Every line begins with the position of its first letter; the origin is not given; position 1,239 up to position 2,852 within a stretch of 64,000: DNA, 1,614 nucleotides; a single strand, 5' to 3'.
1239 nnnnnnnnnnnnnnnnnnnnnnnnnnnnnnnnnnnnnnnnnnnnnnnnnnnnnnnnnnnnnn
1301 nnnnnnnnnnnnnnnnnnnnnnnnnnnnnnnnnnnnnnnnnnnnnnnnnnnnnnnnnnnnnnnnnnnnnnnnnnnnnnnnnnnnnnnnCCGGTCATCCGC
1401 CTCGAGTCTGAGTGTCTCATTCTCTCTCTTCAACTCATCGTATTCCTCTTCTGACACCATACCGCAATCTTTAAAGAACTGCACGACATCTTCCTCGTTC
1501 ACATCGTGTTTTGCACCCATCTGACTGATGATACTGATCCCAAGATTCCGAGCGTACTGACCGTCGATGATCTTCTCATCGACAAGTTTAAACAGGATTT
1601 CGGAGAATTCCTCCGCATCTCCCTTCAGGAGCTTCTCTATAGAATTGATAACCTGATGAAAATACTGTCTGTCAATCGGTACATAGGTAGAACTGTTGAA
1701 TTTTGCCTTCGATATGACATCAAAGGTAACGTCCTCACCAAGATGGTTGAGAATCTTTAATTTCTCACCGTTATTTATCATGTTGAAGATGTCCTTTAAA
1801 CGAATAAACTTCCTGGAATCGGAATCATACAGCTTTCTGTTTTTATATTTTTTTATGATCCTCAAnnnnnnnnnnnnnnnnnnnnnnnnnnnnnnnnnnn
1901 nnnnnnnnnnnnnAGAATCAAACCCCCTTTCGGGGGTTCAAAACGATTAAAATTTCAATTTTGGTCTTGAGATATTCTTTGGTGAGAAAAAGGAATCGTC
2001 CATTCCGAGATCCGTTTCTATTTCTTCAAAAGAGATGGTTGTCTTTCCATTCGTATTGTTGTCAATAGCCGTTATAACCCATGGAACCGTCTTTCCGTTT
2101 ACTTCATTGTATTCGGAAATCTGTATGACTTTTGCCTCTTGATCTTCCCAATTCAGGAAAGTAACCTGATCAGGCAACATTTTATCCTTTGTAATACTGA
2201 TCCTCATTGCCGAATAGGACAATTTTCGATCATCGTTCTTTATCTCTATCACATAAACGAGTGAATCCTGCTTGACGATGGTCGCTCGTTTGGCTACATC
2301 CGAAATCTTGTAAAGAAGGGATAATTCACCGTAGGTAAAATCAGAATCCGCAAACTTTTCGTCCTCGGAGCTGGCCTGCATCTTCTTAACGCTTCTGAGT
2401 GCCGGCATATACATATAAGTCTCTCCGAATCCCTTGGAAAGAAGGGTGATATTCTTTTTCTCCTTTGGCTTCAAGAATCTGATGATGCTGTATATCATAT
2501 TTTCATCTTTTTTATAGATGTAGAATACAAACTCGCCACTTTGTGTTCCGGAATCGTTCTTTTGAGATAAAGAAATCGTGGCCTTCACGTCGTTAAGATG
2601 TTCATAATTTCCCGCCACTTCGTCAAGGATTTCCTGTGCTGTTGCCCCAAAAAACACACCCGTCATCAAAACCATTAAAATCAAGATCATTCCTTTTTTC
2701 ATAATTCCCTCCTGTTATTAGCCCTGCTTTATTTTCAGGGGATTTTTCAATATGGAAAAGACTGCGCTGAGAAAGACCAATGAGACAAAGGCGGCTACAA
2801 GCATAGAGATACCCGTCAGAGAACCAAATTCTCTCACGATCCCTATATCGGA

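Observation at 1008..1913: PhaR-type DNA-binding domain fused to a SnoaL/NTF2-like domain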

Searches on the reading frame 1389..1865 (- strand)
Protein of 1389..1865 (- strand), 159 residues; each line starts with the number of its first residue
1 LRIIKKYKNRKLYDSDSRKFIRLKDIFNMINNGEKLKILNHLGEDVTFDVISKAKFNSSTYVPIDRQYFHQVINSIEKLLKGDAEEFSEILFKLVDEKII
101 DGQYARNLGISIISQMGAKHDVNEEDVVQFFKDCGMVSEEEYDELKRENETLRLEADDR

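Call 31: find_homologous_proteins(query=A3, max_evalue=0.001)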
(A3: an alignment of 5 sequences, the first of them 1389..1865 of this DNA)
Query A3 (5 sequences) (159 aa, profile of the alignment): 1102 proteins with E <= 0.001 among 3779 candidates; the best 120 are listed.
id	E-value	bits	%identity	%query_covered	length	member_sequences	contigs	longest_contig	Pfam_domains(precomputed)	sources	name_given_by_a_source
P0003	1.2e-78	281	63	97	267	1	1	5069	PF07879.17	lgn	-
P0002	2.3e-78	280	65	99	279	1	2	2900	PF07879.17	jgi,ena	-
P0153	2.3e-77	277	65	99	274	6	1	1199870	PF07879.17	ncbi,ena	-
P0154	3.9e-77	276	65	96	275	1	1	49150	PF07879.17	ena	-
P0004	9.1e-77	275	68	97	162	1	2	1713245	PF07879.17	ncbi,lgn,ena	-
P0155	1.9e-74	267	71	97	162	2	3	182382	PF07879.17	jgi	-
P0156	2.4e-68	248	39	96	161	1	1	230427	PF07879.17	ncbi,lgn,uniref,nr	ncbi:polyhydroxyalkanoate synthesis regulator DNA-binding domain-containing protein [Thermosipho glo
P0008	2.4e-68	248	39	96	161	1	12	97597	PF07879.17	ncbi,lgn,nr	ncbi:MAG: hypothetical protein PWQ83_73 [Thermosipho sp. (in: thermotogales)]|nr:hypothetical protei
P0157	4.8e-68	247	38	90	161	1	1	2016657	PF07879.17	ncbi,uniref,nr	ncbi:transcriptional regulator of phasin expression [Thermosipho africanus TCF52B]|uniref:Transcript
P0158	4.9e-68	247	39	96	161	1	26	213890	PF07879.17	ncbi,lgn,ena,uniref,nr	ncbi:transcriptional regulator of phasin expression [Thermosipho africanus Ob7]|uniref:polyhydroxyal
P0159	7.2e-68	246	39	96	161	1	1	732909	PF07879.17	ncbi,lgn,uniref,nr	ncbi:polyhydroxyalkanoate synthesis repressor PhaR [Thermosipho japonicus]|uniref:Polyhydroxyalkanoa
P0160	8.5e-68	246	39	96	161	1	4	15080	PF07879.17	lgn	-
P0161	9.9e-68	246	38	90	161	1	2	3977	PF07879.17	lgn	-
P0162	1.9e-67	245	38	96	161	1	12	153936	PF07879.17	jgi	jgi:polyhydroxyalkanoate synthesis repressor PhaR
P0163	2.1e-67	244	38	96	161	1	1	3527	PF07879.17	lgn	-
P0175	4.5e-51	191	31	89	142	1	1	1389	PF07879.17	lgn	-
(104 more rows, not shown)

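Call 33: find_encoding_contigs(protein=P0153, flank=8000, max_places=3)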
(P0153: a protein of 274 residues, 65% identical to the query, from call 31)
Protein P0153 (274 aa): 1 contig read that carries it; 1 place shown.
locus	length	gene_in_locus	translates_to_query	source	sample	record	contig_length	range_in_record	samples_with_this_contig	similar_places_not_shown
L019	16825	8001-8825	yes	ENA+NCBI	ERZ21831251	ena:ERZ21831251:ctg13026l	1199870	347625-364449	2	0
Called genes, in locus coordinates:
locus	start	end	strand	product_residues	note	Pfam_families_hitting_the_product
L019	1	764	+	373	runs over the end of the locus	PF00083:Sugar_tr (faint), PF07690:MFS_1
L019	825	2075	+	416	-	PF00924:MS_channel_2nd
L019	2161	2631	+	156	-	PF08534:Redoxin, PF00578:AhpC-TSA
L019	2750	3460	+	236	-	PF01625:PMSR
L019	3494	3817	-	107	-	-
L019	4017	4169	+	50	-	-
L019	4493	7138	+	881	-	PF03176:MMPL, PF00873:ACR_tran (weak), PF12349:Sterol-sensing, PF03176:MMPL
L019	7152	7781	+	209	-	PF17131:TP_0789-like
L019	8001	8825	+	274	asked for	PF07879:PHB_acc_N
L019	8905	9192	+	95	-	PF01527:HTH_Tnp_1 (weak), PF01022:HTH_5 (faint), PF13518:HTH_28 (weak)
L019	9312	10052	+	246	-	PF13276:HTH_21, PF00665:rve, PF13683:rve_3, PF13333:rve_2 (weak)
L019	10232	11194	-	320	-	PF08843:AbiEii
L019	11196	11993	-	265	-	-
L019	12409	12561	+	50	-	-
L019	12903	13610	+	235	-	PF00392:GntR, PF08220:HTH_DeoR (weak), PF14502:HTH_41 (faint), PF07702:UTRA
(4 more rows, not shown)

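Call 34: find_encoding_contigs(protein=P0154, flank=8000, max_places=3)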
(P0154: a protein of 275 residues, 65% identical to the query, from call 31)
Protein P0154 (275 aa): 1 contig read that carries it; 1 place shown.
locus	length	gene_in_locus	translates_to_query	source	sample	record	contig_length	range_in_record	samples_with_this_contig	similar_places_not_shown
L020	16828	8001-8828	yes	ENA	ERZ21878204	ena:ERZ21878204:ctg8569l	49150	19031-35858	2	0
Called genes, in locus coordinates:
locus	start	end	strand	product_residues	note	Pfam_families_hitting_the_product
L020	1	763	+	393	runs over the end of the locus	PF00083:Sugar_tr (faint), PF07690:MFS_1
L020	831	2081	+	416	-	PF00924:MS_channel_2nd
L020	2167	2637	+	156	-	PF08534:Redoxin, PF00578:AhpC-TSA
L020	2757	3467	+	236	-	PF01625:PMSR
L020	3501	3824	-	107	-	-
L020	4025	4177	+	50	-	-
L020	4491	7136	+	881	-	PF03176:MMPL, PF00873:ACR_tran (weak), PF12349:Sterol-sensing, PF03176:MMPL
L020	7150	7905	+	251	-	PF17131:TP_0789-like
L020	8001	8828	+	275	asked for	PF07879:PHB_acc_N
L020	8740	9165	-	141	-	-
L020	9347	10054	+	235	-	PF00392:GntR, PF08220:HTH_DeoR (weak), PF14502:HTH_41 (weak), PF07702:UTRA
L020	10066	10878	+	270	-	PF03437:BtpA, PF01884:PcrB (weak)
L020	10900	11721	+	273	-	PF03437:BtpA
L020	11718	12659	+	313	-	PF00294:PfkB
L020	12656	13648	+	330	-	PF02608:Bmp, PF13407:Peripla_BP_4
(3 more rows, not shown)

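Call 35: find_encoding_contigs(protein=P0155, flank=8000, max_places=3)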
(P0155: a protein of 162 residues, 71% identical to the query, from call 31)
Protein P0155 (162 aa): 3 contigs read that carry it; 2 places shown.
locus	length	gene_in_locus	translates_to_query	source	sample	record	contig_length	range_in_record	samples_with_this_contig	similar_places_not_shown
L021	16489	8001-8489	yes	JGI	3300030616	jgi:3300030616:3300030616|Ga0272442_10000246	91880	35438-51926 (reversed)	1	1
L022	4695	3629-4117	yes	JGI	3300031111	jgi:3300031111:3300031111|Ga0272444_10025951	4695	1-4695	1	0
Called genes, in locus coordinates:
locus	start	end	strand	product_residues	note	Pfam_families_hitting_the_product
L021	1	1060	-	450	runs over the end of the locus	PF02056:Glyco_hydro_4, PF11975:Glyco_hydro_4C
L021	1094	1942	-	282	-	PF00528:BPD_transp_1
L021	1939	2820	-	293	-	PF00528:BPD_transp_1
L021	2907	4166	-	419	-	PF01547:SBP_bac_1, PF13416:SBP_bac_8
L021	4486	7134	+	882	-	PF03176:MMPL, PF02460:Patched (faint), PF12349:Sterol-sensing, PF03176:MMPL, PF00873:ACR_tran (weak), PF12349:Sterol-sensing (weak)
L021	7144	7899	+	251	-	PF17131:TP_0789-like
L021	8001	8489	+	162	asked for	PF07879:PHB_acc_N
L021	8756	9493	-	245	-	PF13707:RloB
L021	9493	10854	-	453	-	PF13175:AAA_15, PF13304:AAA_21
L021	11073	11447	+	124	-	-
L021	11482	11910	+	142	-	PF00258:Flavodoxin_1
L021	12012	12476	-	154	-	PF06445:GyrI-like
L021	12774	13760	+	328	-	PF00376:MerR, PF13411:MerR_1, PF06445:GyrI-like (weak), PF14526:Cass2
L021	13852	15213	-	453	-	PF12833:HTH_18, PF00165:HTH_AraC, PF06445:GyrI-like (weak), PF14526:Cass2, PF12663:DUF3788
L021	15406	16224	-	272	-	PF00892:EamA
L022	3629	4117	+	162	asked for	PF07879:PHB_acc_N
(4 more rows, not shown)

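Call 50: find_related_loci(query=A3, collection=genome_contigs, flank=6000)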
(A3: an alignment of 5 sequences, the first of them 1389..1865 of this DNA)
Query A3 (159 aa) in genome_contigs; peptide patterns used: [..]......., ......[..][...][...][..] (x = any residue, [..] = any of these).
201 stretches matched a pattern; 29 encode a relative of the query (tblastn E <= 1e-3); 29 distinct loci.
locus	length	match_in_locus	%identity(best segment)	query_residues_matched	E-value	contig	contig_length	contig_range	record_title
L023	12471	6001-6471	64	1-157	2e-67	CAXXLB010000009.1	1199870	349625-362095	MAG: Petrotogaceae bacterium isolate f7d712b5-f2fc-48ee-bc91-e02829007f88 genome assembly, contig: contig_9, whole genom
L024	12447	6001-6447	67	7-155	1e-66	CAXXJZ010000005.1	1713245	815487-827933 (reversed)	MAG: uncultured Thermotogae bacterium isolate 23f89288-7d88-4897-b737-0766b8824836 genome assembly, contig: contig_5, wh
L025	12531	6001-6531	30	2-153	4e-14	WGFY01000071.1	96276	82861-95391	MAG: Mesoaciditoga sp. isolate S147_15_esom k151_79463, whole genome shotgun sequence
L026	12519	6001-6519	27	1-152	1e-12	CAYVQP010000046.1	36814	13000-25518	MAG TPA_asm: uncultured Ardenticatenaceae bacterium isolate SRP173033_co3_129 genome assembly, contig: NODE_1158_length_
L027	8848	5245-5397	53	3-52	2e-11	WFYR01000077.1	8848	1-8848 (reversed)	MAG: Mesoaciditoga sp. isolate S142_12 k151_54442, whole genome shotgun sequence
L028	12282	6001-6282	32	2-103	2e-11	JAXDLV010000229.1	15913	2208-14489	MAG: Chloroflexota bacterium isolate BP_626 scaffold_234933, whole genome shotgun sequence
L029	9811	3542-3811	33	2-95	2e-11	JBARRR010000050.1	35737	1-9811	MAG: Candidatus Dormiibacterota bacterium isolate MFD13499_ilm_asm_bin2 k127_324238, whole genome shotgun sequence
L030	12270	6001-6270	33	2-95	2e-11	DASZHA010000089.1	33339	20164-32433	MAG TPA_asm: Candidatus Dormiibacterota bacterium isolate SMAG_U6563 k141_6374087, whole genome shotgun sequence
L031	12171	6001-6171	44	1-56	3e-11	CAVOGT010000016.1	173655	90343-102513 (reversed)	MAG: uncultured Chloroflexia bacterium isolate MFD09779.bin.2.200 genome assembly, contig: contig_90884, whole genome sh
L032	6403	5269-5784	30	3-155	3e-11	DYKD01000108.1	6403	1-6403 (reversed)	MAG TPA_asm: Brevinema andersonii isolate SulCav_AS07-7_42_24 SulCav_AS07_7_11167_length_6403_cov_8_985822, whole genome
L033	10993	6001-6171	42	2-57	9e-11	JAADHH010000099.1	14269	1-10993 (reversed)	MAG: Chloroflexota bacterium isolate M_MetaBat.175 contig-127_6803, whole genome shotgun sequence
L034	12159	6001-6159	43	2-53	1e-10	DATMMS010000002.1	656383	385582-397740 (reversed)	MAG TPA_asm: Candidatus Solibacter sp. isolate SMAG_U12829 k141_649485, whole genome shotgun sequence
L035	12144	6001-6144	48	1-47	2e-10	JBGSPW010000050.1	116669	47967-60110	MAG: Thermoflexales bacterium isolate JTS-AC314 k141_21040, whole genome shotgun sequence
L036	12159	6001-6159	43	2-53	3e-10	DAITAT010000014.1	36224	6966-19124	MAG TPA_asm: Candidatus Dormiibacterota bacterium isolate CTOTU41324 NODE_528_length_36224_cov_39.483536, whole genome s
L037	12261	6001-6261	29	2-89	2e-9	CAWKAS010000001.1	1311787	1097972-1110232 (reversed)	MAG: uncultured Acidobacteriota bacterium isolate MFD09779.bin.1.286 genome assembly, contig: contig_12230, whole genome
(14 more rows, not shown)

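Call 57: search_protein_families(library=pfam, alignment_id=A4, max_evalue=1)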
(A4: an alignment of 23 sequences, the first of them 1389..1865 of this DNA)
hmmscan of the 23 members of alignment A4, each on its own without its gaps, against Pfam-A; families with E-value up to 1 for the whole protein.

A. member 1, window:1389-1865:- (159 aa): 4 families
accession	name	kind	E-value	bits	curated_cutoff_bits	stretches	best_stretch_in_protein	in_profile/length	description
PF07879.16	PHB_acc_N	-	5.3e-13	49.3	25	1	3-51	1-50/61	PHB/PHA accumulation regulator DNA-binding domain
PF09218.15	DUF1959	-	0.0068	17.1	24.3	1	66-147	8-87/116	Domain of unknown function (DUF1959)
PF18610.7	Peripla_BP_7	-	0.022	15.3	36.8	1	54-102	13-60/71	Periplasmic binding protein domain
PF13607.11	Succ_CoA_lig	-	0.12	12.5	27.4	1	99-133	17-51/138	Succinyl-CoA ligase like flavodoxin domain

B. families by the number of members that match (of 23 scanned): 34 families (the first 25 are shown)
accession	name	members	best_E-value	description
PF07879.16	PHB_acc_N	23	6e-18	PHB/PHA accumulation regulator DNA-binding domain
PF04380.18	BMFP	14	0.0047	Membrane fusogenic activity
PF10835.13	DUF2573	12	0.023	Protein of unknown function (DUF2573)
PF05979.17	DUF896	8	0.53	Bacterial protein of unknown function (DUF896)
PF08542.16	Rep_fac_C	5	0.0014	Replication factor C C-terminal domain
PF02183.23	HALZ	4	0.00093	Homeobox associated leucine zipper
PF12523.13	DUF3725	4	0.0085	Protein of unknown function (DUF3725)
PF09491.16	RE_AlwI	3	0.00077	AlwI restriction endonuclease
PF20400.3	BAR_4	3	0.029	BAR-like domain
PF13256.11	DUF4047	2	0.02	Domain of unknown function (DUF4047)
PF02637.23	GatB_Yqey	2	0.041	GatB domain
PF13607.11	Succ_CoA_lig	2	0.12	Succinyl-CoA ligase like flavodoxin domain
PF20637.2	ATG5_HBR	1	0.0058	Autophagy protein ATG5, alpha-helical bundle region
PF09218.15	DUF1959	1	0.0068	Domain of unknown function (DUF1959)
PF23084.1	KH_PARP14_1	1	0.013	PARP14, first type I KH domain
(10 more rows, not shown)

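Call 64: predict_structure(alignment_id=A4)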
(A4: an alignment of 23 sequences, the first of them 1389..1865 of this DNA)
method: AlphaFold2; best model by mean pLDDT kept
length: 159 residues; sequences in the alignment: 23
mean_pLDDT: 72.9   pTM: 0.38
mean pLDDT of the five models: 72.9, 70.9, 67.3, 64.9, 54.9
residues with pLDDT >= 90: 12; 70-90: 75; 50-70: 66; < 50: 6
segments of 3 or more residues with pLDDT < 50: 59-61
pLDDT, mean of each block of 10 residues (from residue 1): 84 89 84 85 87 65 60 64 67 71 69 57 59 66 81 76
secondary structure, 60 per line:
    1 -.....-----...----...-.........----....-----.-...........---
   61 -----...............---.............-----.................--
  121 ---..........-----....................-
elements in order: E2-6 E12-14 E19-21 H23-31 E36-39 H47-57 H66-80 H84-96 H102-118 H124-133 H139-158

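Call 68: fold_search(model_id=the predicted structure, library=pdb)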
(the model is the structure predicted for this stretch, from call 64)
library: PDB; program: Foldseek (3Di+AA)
matches with E <= 10: 219; with E <= 0.001: 0
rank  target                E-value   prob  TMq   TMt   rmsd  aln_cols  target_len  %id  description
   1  7bvu_B                3.0e-01  0.08  0.16  0.11  14.2       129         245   16  Crystal structure of S. thermophilus NFeoB E66A.E67A bound to GDP.AlF4- (released 2021-04-14)
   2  8vgd_B                3.4e-01  0.80  0.25  0.46   4.3        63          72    5  Complex of ExbD with D-box peptide: Tetragonal form (released 2024-02-14)
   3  3v7d_A                3.8e-01  0.09  0.19  0.21  16.4       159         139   16  Crystal Structure of ScSkp1-ScCdc4-pSic1 peptide complex (released 2012-05-02)
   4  7bvu_A                4.9e-01  0.07  0.17  0.12  14.2       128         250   16  Crystal structure of S. thermophilus NFeoB E66A.E67A bound to GDP.AlF4- (released 2021-04-14)
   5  3tah_B                5.6e-01  0.08  0.17  0.12  13.2       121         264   16  Crystal structure of an S. thermophilus NFeoB N11A mutant bound to mGDP (released 2011-12-14)
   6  7bwv_A                5.9e-01  0.06  0.16  0.13  14.4       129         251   16  Crystal structure of S. thermophilus NFeoB E67A bound to GDP.AlF4- (released 2021-04-21)
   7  8p9r_B                6.3e-01  0.60  0.24  0.45   4.4        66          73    6  Structure of the periplasmic domain of ExbD from E. coli in complex with TonB (released 2023-09-06)
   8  7bwv_B                6.3e-01  0.06  0.16  0.11  14.3       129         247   16  Crystal structure of S. thermophilus NFeoB E67A bound to GDP.AlF4- (released 2021-04-21)
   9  8pek_MODEL_1_A        6.7e-01  0.47  0.23  0.34   4.3        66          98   14  Structure of the dimeric, periplasmic domain of ExbD (released 2023-09-06)
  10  8vgc_A                7.1e-01  0.57  0.24  0.45   4.3        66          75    6  Complex of ExbD with D-box peptide: Orthorhombic form (released 2024-02-14)
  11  2zyz_B                7.6e-01  0.28  0.18  0.16   3.7        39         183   15  Pyrobaculum aerophilum splicing endonuclease (released 2009-06-23)
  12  8p9r_A                8.6e-01  0.51  0.24  0.44   4.4        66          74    6  Structure of the periplasmic domain of ExbD from E. coli in complex with TonB (released 2023-09-06)
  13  3lx5                  9.7e-01  0.07  0.17  0.11  13.3       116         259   12  Crystal structure of mGMPPNP-bound NFeoB from S. thermophilus (released 2010-03-09)
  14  3b1w_A                1.2e+00  0.05  0.15  0.11  13.5       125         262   17  Crystal structure of an S. thermophilus NFeoB E67A mutant bound to GDP (released 2011-11-02)
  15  7zbw_S                1.2e+00  0.03  0.14  0.16  16.0       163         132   12  CAND1-SCF-SKP2 CAND1 rolling-2 SCF engaged (released 2023-04-19)
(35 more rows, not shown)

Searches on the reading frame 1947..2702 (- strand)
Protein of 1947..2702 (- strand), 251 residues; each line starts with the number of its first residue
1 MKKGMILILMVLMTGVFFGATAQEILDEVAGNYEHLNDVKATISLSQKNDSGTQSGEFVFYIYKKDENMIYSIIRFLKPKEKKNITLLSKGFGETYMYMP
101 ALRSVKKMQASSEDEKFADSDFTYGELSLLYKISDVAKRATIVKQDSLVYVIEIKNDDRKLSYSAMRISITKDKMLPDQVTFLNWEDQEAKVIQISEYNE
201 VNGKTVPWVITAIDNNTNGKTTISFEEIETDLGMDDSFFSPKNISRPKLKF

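Call 3: search_protein_families(library=pfam, proteins=[window:1947-2702:-], max_evalue=1)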
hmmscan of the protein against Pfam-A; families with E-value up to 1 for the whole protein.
window:1947-2702:- (251 aa): 2 families
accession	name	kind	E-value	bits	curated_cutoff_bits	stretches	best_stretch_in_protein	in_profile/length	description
PF17131.11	LolA_like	-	2.4e-31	109.3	30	1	72-246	5-184/184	Outer membrane lipoprotein-sorting protein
PF14125.13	DUF4292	-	0.0022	18.1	23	1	134-244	99-206/209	Domain of unknown function (DUF4292)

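Call 4: search_protein_families(library=ncbifam, proteins=[window:1947-2702:-], max_evalue=1)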
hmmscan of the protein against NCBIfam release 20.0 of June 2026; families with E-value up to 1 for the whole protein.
window:1947-2702:- (251 aa): 4 families
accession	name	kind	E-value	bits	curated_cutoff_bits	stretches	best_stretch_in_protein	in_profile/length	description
NF053572.1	LolA1_Flavo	equivalog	4.4e-06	26.5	100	1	5-58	5-65/214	outer membrane lipoprotein periplasmic chaperone LolA1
NF053559.1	LolB1_Flavo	equivalog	0.0013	18.3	50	1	137-228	142-232/244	lipoprotein insertase outer membrane protein LolB1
NF041452.1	DDP3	equivalog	0.0088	16.3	140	0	69-105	1-37/116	DNA distortion polypeptide 3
NF040942.2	hypo_ExtJ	equivalog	0.14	12.6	52.5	1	1-73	1-57/77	selenite/tellurite reduction operon protein ExtJ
